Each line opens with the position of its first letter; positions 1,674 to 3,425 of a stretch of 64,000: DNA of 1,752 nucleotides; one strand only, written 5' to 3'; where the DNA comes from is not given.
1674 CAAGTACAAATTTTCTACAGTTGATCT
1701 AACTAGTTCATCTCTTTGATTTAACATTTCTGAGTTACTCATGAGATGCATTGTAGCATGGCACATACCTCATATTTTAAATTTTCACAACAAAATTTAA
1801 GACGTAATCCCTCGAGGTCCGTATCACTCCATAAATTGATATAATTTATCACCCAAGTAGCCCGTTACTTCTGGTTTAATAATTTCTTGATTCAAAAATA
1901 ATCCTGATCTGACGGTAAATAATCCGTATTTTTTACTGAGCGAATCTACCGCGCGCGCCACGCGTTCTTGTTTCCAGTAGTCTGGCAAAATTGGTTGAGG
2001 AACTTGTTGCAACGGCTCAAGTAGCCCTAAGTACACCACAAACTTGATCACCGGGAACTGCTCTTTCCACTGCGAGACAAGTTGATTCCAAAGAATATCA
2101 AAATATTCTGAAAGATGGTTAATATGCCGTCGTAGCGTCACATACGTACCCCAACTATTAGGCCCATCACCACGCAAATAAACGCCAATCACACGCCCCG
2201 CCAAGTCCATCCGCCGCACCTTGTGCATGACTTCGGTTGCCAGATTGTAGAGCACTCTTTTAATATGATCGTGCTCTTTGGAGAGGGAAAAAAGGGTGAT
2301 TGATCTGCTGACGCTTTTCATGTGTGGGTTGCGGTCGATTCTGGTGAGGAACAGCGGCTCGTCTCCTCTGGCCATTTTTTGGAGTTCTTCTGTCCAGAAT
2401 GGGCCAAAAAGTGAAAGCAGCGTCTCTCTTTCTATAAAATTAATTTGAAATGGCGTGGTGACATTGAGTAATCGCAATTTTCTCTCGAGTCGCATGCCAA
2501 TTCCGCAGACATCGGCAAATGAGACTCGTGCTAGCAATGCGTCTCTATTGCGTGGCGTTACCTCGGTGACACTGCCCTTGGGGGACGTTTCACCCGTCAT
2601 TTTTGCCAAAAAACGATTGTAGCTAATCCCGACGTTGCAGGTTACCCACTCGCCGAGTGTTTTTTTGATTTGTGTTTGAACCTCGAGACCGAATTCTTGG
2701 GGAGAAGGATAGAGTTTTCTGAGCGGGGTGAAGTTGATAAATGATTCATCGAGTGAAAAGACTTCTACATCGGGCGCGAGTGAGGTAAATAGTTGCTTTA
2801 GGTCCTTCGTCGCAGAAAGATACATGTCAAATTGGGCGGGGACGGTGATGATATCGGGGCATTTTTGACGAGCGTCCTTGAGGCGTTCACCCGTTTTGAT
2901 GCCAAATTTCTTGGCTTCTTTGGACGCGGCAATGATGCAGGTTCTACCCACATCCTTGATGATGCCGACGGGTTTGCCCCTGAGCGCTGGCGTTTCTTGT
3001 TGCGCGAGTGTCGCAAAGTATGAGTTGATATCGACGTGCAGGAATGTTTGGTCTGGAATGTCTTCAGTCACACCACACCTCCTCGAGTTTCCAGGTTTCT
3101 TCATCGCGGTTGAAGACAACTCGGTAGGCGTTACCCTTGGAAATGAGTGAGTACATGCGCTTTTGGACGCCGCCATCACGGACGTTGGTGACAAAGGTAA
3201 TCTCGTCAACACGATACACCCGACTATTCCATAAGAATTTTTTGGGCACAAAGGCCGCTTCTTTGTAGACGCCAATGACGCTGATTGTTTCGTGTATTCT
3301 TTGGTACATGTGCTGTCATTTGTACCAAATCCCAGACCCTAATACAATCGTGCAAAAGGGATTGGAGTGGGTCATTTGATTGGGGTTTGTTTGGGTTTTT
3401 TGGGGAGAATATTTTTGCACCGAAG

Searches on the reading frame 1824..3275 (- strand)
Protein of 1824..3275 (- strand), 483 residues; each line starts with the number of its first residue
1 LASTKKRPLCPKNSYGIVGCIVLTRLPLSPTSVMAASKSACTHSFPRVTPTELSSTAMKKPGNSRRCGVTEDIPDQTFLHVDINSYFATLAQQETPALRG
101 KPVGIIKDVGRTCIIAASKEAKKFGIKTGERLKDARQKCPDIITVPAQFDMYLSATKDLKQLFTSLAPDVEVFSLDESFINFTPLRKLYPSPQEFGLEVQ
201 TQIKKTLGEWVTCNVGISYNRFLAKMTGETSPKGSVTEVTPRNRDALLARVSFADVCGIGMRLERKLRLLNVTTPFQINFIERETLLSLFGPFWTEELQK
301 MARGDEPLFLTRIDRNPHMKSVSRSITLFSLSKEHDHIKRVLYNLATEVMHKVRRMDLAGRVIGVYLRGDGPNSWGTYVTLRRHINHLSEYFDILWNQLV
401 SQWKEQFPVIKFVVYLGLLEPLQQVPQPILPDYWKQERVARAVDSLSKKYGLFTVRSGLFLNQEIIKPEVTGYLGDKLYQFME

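Call 68: search_protein_families(library=pfam, proteins=[window:1824-3275:-], max_evalue=0.0001)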
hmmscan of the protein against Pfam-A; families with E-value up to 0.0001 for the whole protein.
window:1824-3275:- (483 aa): 2 families
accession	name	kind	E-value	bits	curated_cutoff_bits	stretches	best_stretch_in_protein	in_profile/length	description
PF00817.25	IMS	-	1.3e-37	129.4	23.2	1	81-227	1-146/148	impB/mucB/samB family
PF11799.13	IMS_C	-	4.7e-07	30.6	20.7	1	320-421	2-101/109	impB/mucB/samB family C-terminal domain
